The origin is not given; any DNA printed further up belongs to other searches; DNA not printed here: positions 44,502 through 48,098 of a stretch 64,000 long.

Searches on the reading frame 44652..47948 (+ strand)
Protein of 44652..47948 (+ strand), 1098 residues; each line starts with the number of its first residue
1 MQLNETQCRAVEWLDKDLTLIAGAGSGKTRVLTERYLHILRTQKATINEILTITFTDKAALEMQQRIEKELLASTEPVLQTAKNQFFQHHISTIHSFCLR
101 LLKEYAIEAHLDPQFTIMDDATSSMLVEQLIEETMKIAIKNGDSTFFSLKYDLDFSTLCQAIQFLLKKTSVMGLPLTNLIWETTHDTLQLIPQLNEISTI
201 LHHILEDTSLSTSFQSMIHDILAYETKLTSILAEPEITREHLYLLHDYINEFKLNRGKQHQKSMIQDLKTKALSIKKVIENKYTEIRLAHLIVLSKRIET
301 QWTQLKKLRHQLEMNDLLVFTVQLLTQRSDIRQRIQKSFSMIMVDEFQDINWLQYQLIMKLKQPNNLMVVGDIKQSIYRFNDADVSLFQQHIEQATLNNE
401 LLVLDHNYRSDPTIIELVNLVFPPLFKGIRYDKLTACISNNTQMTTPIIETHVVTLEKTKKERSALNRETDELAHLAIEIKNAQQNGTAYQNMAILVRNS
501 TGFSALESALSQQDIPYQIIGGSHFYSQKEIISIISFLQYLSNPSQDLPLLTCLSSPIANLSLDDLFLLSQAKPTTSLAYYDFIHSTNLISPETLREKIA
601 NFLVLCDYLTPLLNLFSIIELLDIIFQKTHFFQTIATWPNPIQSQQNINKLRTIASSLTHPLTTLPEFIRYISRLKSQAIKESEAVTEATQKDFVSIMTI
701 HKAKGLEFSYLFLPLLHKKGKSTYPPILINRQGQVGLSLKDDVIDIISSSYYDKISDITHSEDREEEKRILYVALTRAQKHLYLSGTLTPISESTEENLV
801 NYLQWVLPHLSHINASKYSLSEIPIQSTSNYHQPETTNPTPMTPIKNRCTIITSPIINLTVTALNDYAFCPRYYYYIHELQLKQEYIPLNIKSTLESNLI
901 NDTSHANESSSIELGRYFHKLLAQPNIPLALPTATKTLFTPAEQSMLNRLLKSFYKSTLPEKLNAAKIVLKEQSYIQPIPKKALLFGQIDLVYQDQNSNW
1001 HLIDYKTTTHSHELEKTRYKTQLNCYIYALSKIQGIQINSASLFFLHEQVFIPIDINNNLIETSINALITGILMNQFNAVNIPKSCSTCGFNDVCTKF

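Call 22: search_protein_families(library=ncbifam, proteins=[window:44652-47948:+], max_evalue=1e-10)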
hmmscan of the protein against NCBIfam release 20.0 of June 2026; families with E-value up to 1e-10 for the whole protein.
window:44652-47948:+ (1098 aa): 14 families
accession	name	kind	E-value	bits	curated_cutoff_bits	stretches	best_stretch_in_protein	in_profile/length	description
TIGR02785.1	addA_Gpos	equivalog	2.7e-109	366.7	707.65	2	187-816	236-910/1234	helicase-exonuclease AddAB subunit AddA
TIGR01073.1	pcrA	equivalog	1.2e-83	281.8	911.2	2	200-715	72-569/725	DNA helicase PcrA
TIGR01075.1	uvrD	equivalog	3.6e-68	230.5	1144.45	2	313-713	183-567/715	DNA helicase II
NF008743.0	PRK11773.1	equivalog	2.3e-65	221.3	965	2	312-713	187-572/720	DNA helicase II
TIGR01074.1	rep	equivalog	1.5e-61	208.5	951.45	2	309-713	177-570/668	DNA helicase Rep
TIGR00609.1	recB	equivalog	3.2e-60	204.4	696.05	1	78-796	102-820/1175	exodeoxyribonuclease V subunit beta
TIGR02784.1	addA_alphas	equivalog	8.7e-59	199.9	860.75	1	91-1045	112-1129/1138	double-strand break repair helicase AddA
NF010485.0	PRK13909.1-2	equivalog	3.2e-51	174.6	650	1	18-783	6-700/909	RecB-like helicase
NF008172.0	PRK10919.1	equivalog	2.5e-45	154.9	1168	2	310-713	179-570/673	DNA helicase Rep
NF010487.0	PRK13909.1-4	equivalog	4e-39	134.6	759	1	18-540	7-525/924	RecB-like helicase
NF008276.0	PRK11054.1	equivalog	7.7e-32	110.6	543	2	3-73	197-267/684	DNA helicase IV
NF008128.0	PRK10876.1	equivalog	7.2e-24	83.5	1697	1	296-434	333-478/1181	exodeoxyribonuclease V subunit beta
NF010486.0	PRK13909.1-3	equivalog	2.4e-19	68.9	1109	0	18-72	8-61/921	RecB-like helicase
TIGR00372.1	cas4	equivalog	7.4e-13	48.7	65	0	980-1096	63-179/180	CRISPR-associated protein Cas4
